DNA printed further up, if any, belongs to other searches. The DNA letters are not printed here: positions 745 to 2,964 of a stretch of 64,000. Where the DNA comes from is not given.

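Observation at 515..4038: Orphan, split T4SS-coupling-protein-like ATPase inside an HDOD signalling operon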

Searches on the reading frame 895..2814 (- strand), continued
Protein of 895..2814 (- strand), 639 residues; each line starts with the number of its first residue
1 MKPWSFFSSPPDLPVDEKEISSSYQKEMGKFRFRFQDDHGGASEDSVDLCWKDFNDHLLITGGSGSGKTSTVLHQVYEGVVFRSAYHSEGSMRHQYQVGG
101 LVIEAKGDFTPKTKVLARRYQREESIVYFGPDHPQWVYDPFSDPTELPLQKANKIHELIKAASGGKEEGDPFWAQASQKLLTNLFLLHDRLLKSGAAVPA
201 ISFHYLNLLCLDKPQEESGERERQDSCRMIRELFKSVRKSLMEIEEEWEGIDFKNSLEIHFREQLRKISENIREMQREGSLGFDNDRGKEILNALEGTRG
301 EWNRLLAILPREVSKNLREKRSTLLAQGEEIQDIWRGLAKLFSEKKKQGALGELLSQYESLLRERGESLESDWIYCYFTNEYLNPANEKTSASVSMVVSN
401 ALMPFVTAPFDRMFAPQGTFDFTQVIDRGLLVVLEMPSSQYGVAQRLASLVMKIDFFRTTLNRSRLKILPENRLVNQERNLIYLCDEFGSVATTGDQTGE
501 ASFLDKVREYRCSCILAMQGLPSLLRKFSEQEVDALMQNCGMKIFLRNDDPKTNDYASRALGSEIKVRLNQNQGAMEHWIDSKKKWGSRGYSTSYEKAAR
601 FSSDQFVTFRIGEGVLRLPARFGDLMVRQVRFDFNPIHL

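Call 23: search_protein_families(library=pfam, proteins=[P0009, P0010, P0017, P0021, P0029, P0037, P0044, P0051, P0076, P0088], max_evalue=0.001)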
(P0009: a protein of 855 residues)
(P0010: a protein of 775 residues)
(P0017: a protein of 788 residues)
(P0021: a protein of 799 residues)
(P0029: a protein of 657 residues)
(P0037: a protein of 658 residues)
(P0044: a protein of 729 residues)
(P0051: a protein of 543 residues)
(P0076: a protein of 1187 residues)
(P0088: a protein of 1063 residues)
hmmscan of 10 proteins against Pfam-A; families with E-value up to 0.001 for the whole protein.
P0009 (855 aa): 3 families
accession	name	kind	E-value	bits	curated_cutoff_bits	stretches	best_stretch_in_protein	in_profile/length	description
PF10412.15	TrwB_AAD_bind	-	1.2e-09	38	20.5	1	624-774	205-338/387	Type IV secretion-system coupling protein DNA-binding domain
PF02534.20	T4SS-DNA_transf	-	8.5e-08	31.9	20.1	0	675-763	303-384/468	Type IV secretory system Conjugative DNA transfer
PF12696.13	TraG-D_C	-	2e-07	31.4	22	1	681-766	2-84/126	TraM recognition site of TraD and TraG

P0010 (775 aa): 3 families
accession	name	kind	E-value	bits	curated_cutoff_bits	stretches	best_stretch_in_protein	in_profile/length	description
PF02534.20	T4SS-DNA_transf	-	5.8e-15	55.5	20.1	2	459-673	189-386/468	Type IV secretory system Conjugative DNA transfer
PF12696.13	TraG-D_C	-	8.9e-12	45.5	22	1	588-685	1-95/126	TraM recognition site of TraD and TraG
PF10412.15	TrwB_AAD_bind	-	1e-11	44.8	20.5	1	484-675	158-330/387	Type IV secretion-system coupling protein DNA-binding domain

P0017 (788 aa): 3 families
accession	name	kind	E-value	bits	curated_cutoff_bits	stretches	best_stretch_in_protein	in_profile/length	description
PF10412.15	TrwB_AAD_bind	-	2.2e-09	37.2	20.5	1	474-676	155-336/387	Type IV secretion-system coupling protein DNA-binding domain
PF12696.13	TraG-D_C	-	2.6e-06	27.8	22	1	586-688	5-98/126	TraM recognition site of TraD and TraG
PF02534.20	T4SS-DNA_transf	-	0.00075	18.9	20.1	0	473-719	209-431/468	Type IV secretory system Conjugative DNA transfer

P0021 (799 aa): 3 families
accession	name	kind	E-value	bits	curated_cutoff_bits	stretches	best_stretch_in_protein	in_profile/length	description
PF02534.20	T4SS-DNA_transf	-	3.2e-12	46.5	20.1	2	596-707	288-395/468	Type IV secretory system Conjugative DNA transfer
PF12696.13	TraG-D_C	-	7.4e-10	39.3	22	1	614-710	2-95/126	TraM recognition site of TraD and TraG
PF10412.15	TrwB_AAD_bind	-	5.4e-07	29.3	20.5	1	605-696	237-325/387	Type IV secretion-system coupling protein DNA-binding domain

P0029 (657 aa): 4 families
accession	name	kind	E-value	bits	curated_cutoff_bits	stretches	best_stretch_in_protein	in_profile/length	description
PF12696.13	TraG-D_C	-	1.1e-08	35.5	22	1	500-585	1-82/126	TraM recognition site of TraD and TraG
PF10412.15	TrwB_AAD_bind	-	2.6e-08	33.6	20.5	1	403-584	154-325/387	Type IV secretion-system coupling protein DNA-binding domain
PF02534.20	T4SS-DNA_transf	-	1.1e-06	28.2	20.1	0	414-591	220-392/468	Type IV secretory system Conjugative DNA transfer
PF01935.23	DUF87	-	0.00025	21.6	23.2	1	34-82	9-50/220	Helicase HerA, central domain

P0037 (658 aa): 4 families
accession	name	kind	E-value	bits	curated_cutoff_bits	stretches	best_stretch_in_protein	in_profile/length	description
PF10412.15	TrwB_AAD_bind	-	2.4e-13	50.2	20.5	1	206-582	5-329/387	Type IV secretion-system coupling protein DNA-binding domain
PF12696.13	TraG-D_C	-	1.2e-08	35.4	22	1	495-618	3-119/126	TraM recognition site of TraD and TraG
PF02534.20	T4SS-DNA_transf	-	3.7e-08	33.1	20.1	1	202-581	31-387/468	Type IV secretory system Conjugative DNA transfer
PF01935.23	DUF87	-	5.1e-06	27.2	23.2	1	214-271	21-69/220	Helicase HerA, central domain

P0044 (729 aa): 4 families
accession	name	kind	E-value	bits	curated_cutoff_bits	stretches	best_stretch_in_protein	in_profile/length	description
PF02534.20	T4SS-DNA_transf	-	1.6e-08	34.3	20.1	1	196-684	23-411/468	Type IV secretory system Conjugative DNA transfer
PF10412.15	TrwB_AAD_bind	-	5.7e-08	32.5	20.5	1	206-346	3-123/387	Type IV secretion-system coupling protein DNA-binding domain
PF01935.23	DUF87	-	2.6e-05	24.8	23.2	1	223-344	28-84/220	Helicase HerA, central domain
PF12696.13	TraG-D_C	-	0.00024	21.5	22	1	567-651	3-83/126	TraM recognition site of TraD and TraG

P0051 (543 aa): 3 families
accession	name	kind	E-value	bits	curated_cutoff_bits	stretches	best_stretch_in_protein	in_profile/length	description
PF10412.15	TrwB_AAD_bind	-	7.9e-17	61.6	20.5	1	122-476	16-339/387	Type IV secretion-system coupling protein DNA-binding domain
PF02534.20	T4SS-DNA_transf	-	2.3e-13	50.2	20.1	1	105-477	29-395/468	Type IV secretory system Conjugative DNA transfer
PF12696.13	TraG-D_C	-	7.3e-07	29.6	22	1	382-476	3-93/126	TraM recognition site of TraD and TraG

P0076 (1187 aa): 2 families
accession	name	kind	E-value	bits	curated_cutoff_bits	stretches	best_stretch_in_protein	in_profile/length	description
PF10412.15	TrwB_AAD_bind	-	2.6e-08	33.6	20.5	1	242-408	3-140/387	Type IV secretion-system coupling protein DNA-binding domain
PF12696.13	TraG-D_C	-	1.2e-05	25.7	22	1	555-658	5-107/126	TraM recognition site of TraD and TraG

P0088 (1063 aa): 2 families
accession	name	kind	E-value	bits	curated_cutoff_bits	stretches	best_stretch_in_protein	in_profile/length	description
PF10412.15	TrwB_AAD_bind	-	5e-07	29.4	20.5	0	569-655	273-356/387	Type IV secretion-system coupling protein DNA-binding domain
PF12696.13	TraG-D_C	-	2.1e-06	28.1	22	1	561-661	21-119/126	TraM recognition site of TraD and TraG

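Call 24: search_protein_families(library=ncbifam, proteins=[P0009, P0010, P0017, P0029, P0037, P0044, P0051, P0076, P0088, P0059], max_evalue=0.001)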
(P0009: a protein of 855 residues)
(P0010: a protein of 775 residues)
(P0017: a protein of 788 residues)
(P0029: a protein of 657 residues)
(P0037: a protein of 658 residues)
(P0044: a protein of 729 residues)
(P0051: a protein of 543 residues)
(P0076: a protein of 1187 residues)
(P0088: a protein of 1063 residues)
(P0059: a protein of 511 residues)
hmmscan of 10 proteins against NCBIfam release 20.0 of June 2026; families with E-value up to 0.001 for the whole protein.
P0009 (855 aa): 3 families
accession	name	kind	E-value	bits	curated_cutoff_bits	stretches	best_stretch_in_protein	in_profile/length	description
NF045973.1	conju_CD1115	equivalog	1.9e-15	56.7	250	2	527-764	159-375/442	VirD4-like conjugal transfer protein, CD1115 family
TIGR02759.1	TraD_Ftype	equivalog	5.8e-06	25.3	521.35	0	678-765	406-491/566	type IV conjugative transfer system coupling protein TraD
TIGR03743.1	SXT_TraD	subfamily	0.00052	18.6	366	0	676-820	483-624/636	conjugative transfer system coupling protein TraD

P0010 (775 aa): 5 families
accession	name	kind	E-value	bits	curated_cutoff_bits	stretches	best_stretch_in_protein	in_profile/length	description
NF045973.1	conju_CD1115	equivalog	7.3e-19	67.9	250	2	451-672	178-375/442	VirD4-like conjugal transfer protein, CD1115 family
TIGR00929.1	VirB4_CagE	subfamily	1.9e-07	29.7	643.1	1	587-673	634-719/792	VirB4 family type IV secretion/conjugal transfer ATPase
TIGR03743.1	SXT_TraD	subfamily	2.8e-06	26.1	366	1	581-726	480-624/636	conjugative transfer system coupling protein TraD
TIGR02759.1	TraD_Ftype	equivalog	1.5e-05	23.9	521.35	1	583-675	403-493/566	type IV conjugative transfer system coupling protein TraD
NF041447.1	TrbC_conju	equivalog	3.2e-05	22.6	800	0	584-723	426-558/685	F-type conjugative transfer protein TrbC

P0017 (788 aa): 2 families
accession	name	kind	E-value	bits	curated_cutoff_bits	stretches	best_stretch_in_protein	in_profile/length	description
NF045973.1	conju_CD1115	equivalog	4.5e-11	42.3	250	1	471-680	195-382/442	VirD4-like conjugal transfer protein, CD1115 family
TIGR02759.1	TraD_Ftype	equivalog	0.00062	18.7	521.35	0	575-670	401-493/566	type IV conjugative transfer system coupling protein TraD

P0029 (657 aa): 4 families
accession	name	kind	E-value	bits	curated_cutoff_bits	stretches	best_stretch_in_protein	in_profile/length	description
NF045973.1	conju_CD1115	equivalog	8e-18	64.5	250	2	48-177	25-146/442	VirD4-like conjugal transfer protein, CD1115 family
TIGR03743.1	SXT_TraD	subfamily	1.9e-10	39.9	366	2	523-639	506-623/636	conjugative transfer system coupling protein TraD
TIGR00929.1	VirB4_CagE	subfamily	2.3e-09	36.1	643.1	1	494-580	633-712/792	VirB4 family type IV secretion/conjugal transfer ATPase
NF041447.1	TrbC_conju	equivalog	5.5e-07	28.4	800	1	41-115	123-190/685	F-type conjugative transfer protein TrbC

P0037 (658 aa): 4 families
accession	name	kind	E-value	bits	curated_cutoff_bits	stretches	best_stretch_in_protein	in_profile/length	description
NF045973.1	conju_CD1115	equivalog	6.4e-18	64.8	250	1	217-584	25-380/442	VirD4-like conjugal transfer protein, CD1115 family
TIGR03743.1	SXT_TraD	subfamily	4e-07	28.9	366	0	527-582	517-571/636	conjugative transfer system coupling protein TraD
TIGR00929.1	VirB4_CagE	subfamily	1.6e-06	26.7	643.1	0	481-584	624-724/792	VirB4 family type IV secretion/conjugal transfer ATPase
TIGR02759.1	TraD_Ftype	equivalog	0.00017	20.5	521.35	0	528-585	440-495/566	type IV conjugative transfer system coupling protein TraD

P0044 (729 aa): 3 families
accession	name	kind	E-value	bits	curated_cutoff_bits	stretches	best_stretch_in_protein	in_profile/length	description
NF045973.1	conju_CD1115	equivalog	1.7e-16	60.1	250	2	219-368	25-167/442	VirD4-like conjugal transfer protein, CD1115 family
TIGR03743.1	SXT_TraD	subfamily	4.9e-13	48.4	366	1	210-363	167-305/636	conjugative transfer system coupling protein TraD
TIGR00929.1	VirB4_CagE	subfamily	8.5e-10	37.5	643.1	1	553-649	624-715/792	VirB4 family type IV secretion/conjugal transfer ATPase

P0051 (543 aa): 8 families
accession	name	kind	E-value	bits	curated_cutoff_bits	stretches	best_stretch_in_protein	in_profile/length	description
NF045973.1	conju_CD1115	equivalog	4e-23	82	250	1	119-474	22-384/442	VirD4-like conjugal transfer protein, CD1115 family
TIGR03743.1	SXT_TraD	subfamily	9.4e-19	67.3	366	2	120-226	174-276/636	conjugative transfer system coupling protein TraD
TIGR02759.1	TraD_Ftype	equivalog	9.2e-08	31.3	521.35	1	125-469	180-493/566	type IV conjugative transfer system coupling protein TraD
NF010394.0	PRK13822.1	subfamily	1.2e-07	30.9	443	1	124-388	227-486/643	conjugal transfer coupling protein TraG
NF045971.1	conju_CD1110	equivalog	1.4e-07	30.2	325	1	369-456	616-700/752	VirB4-like conjugal transfer ATPase, CD1110 family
TIGR00929.1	VirB4_CagE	subfamily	1.2e-06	27.1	643.1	1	368-459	624-711/792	VirB4 family type IV secretion/conjugal transfer ATPase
NF045975.1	VirB4_plasma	equivalog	0.00011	20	590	0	403-451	786-836/894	Mbov_0397 family ICE element conjugal transfer ATPase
TIGR03754.1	conj_TOL_TraD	equivalog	0.00042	18.9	647.55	0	125-244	184-299/643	type IV conjugative transfer system coupling protein TraD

P0076 (1187 aa): 2 families
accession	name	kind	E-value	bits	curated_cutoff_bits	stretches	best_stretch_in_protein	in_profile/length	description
NF045973.1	conju_CD1115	equivalog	5.2e-09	35.5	250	1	251-645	21-387/442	VirD4-like conjugal transfer protein, CD1115 family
NF041447.1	TrbC_conju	equivalog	8.9e-05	21.1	800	1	554-650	433-527/685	F-type conjugative transfer protein TrbC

P0088 (1063 aa): 1 family
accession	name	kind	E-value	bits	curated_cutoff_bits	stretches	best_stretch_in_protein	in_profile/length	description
NF045973.1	conju_CD1115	equivalog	2.7e-08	33.1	250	1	310-647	81-400/442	VirD4-like conjugal transfer protein, CD1115 family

P0059 (511 aa): 1 family
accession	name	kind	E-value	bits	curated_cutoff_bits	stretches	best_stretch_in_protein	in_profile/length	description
NF045973.1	conju_CD1115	equivalog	3.1e-07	29.6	250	1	10-409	26-385/442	VirD4-like conjugal transfer protein, CD1115 family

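Call 27: find_related_loci(query=A1, collection=genome_contigs, flank=8000)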
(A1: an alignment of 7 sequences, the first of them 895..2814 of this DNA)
Query A1 (639 aa) in genome_contigs; peptide patterns used: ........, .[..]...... (x = any residue, [..] = any of these).
232 stretches matched a pattern; 5 encode a relative of the query (tblastn E <= 1e-3); 5 distinct loci.
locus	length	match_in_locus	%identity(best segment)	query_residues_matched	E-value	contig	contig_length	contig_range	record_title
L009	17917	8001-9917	69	1-639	0e+0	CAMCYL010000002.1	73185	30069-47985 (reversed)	MAG: Akkermansia muciniphila isolate MoH-23oct19-121 genome assembly, contig: MoH-23oct19-C232, whole genome shotgun seq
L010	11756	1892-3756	66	9-639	0e+0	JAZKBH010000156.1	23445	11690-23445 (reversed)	MAG: Verrucomicrobiota bacterium isolate ADI_H3L2_1_122_18_3-bin069 ADIH3L21_B069_0_000000000156, whole genome shotgun s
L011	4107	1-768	93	382-637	2e-166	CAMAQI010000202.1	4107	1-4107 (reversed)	MAG: Methylacidiphilum sp. Phi isolate MaE-09apr19-199 genome assembly, contig: MaE-09apr19-C52992, whole genome shotgun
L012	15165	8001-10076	38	18-632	5e-129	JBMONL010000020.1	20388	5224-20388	MAG: Verrucomicrobiota bacterium isolate Betzabe_MAG075 MAG075_20, whole genome shotgun sequence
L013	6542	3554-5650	35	18-637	1e-120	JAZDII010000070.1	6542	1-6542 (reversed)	MAG: bacterium isolate MEGAHIT-group-0.390 k141_13458430, whole genome shotgun sequence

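Call 28: find_homologous_proteins(query=A4, max_evalue=1e-20)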
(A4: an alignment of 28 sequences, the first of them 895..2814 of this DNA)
Query A4 (28 sequences) (639 aa, profile of the alignment): 8 proteins with E <= 1e-20 among 8000 candidates.
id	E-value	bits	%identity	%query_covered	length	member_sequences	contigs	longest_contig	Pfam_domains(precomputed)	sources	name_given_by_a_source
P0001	1.9e-252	858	100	100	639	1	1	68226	PF10412.16,PF02534.21,PF12696.14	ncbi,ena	-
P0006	5.5e-250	850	61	97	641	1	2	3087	PF10412.16,PF02534.21,PF12696.14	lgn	-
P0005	6.0e-250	850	62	99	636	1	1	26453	PF10412.16,PF02534.21,PF12696.14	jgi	jgi:hypothetical protein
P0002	1.3e-247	842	88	100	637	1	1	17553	PF10412.16,PF02534.21,PF12696.14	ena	-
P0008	1.6e-247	842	39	91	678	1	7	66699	PF10412.16,PF02534.21,PF12696.14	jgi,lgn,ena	-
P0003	3.5e-247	841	69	100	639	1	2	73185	PF10412.16,PF02534.21,PF12696.14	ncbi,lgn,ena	-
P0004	5.1e-244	830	65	100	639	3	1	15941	PF10412.16,PF01935.24,PF02534.21,PF12696.14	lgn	-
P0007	3.6e-164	566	65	72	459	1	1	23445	PF10412.16,PF02534.21,PF12696.14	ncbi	ncbi:MAG: TraM recognition domain-containing protein [Verrucomicrobiota bacterium]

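Call 40: find_related_loci(query=A5, collection=metagenome_contigs, flank=6000)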
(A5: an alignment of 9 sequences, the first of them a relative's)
Query A5 (775 aa) in metagenome_contigs; peptide patterns used: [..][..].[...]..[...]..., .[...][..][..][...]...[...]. (x = any residue, [..] = any of these).
600 stretches matched a pattern (row limit reached: there are more); 4 encode a relative of the query (tblastn E <= 1e-3); 4 distinct loci.
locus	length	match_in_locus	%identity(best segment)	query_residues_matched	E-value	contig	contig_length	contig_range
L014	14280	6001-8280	61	1-759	0e+0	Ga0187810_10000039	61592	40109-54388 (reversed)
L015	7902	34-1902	43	121-733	1e-152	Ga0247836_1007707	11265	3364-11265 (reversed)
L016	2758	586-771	45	59-110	4e-8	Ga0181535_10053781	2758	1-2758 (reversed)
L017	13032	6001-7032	23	404-772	6e-7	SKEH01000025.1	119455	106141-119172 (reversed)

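Call 45: predict_structure(alignment_id=A4)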
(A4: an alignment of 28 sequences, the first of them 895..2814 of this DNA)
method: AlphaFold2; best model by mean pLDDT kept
length: 639 residues; sequences in the alignment: 28
mean_pLDDT: 85.6   pTM: 0.72
mean pLDDT of the five models: 85.6, 85.5, 84.6, 84.1, 83.6
residues with pLDDT >= 90: 334; 70-90: 226; 50-70: 57; < 50: 22
segments of 3 or more residues with pLDDT < 50: 1-21
pLDDT, mean of each block of 10 residues (from residue 1): 37 40 66 90 91 95 94 95 87 89 90 94 94 94 89 89 66 88 95 91 92 62 83 90 84 70 88 75 72 89 84 84 90 85 66 92 92 92 86 89 89 92 95 93 90 94 90 92 93 83 92 95 89 92 96 94 87 65 65 86 94 95 93 87
secondary structure, 60 per line:
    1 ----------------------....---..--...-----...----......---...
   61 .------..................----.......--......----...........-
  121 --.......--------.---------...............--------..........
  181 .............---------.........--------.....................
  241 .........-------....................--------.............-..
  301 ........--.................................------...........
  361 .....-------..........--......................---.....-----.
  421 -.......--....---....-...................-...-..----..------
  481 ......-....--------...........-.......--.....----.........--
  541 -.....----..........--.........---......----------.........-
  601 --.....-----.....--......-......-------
elements in order: H23-26 E34-36 E42-44 H51-54 E58-61 H68-85 H90-96 E99-104 H109-119 E126-129 H148-162 H171-193 H203-211 H220-249 H257-276 H285-297 H299-308 H311-343 H350-365 H373-382 H385-406 H410-413 H422-428 E431-434 H438-441 H443-461 E481-486 H488-491 H500-510 E512-518 H521-525 H530-538 E542-546 H551-560 E563-571 H575-580 E591-599 H603-607 E613-617 H620-625 E627-632
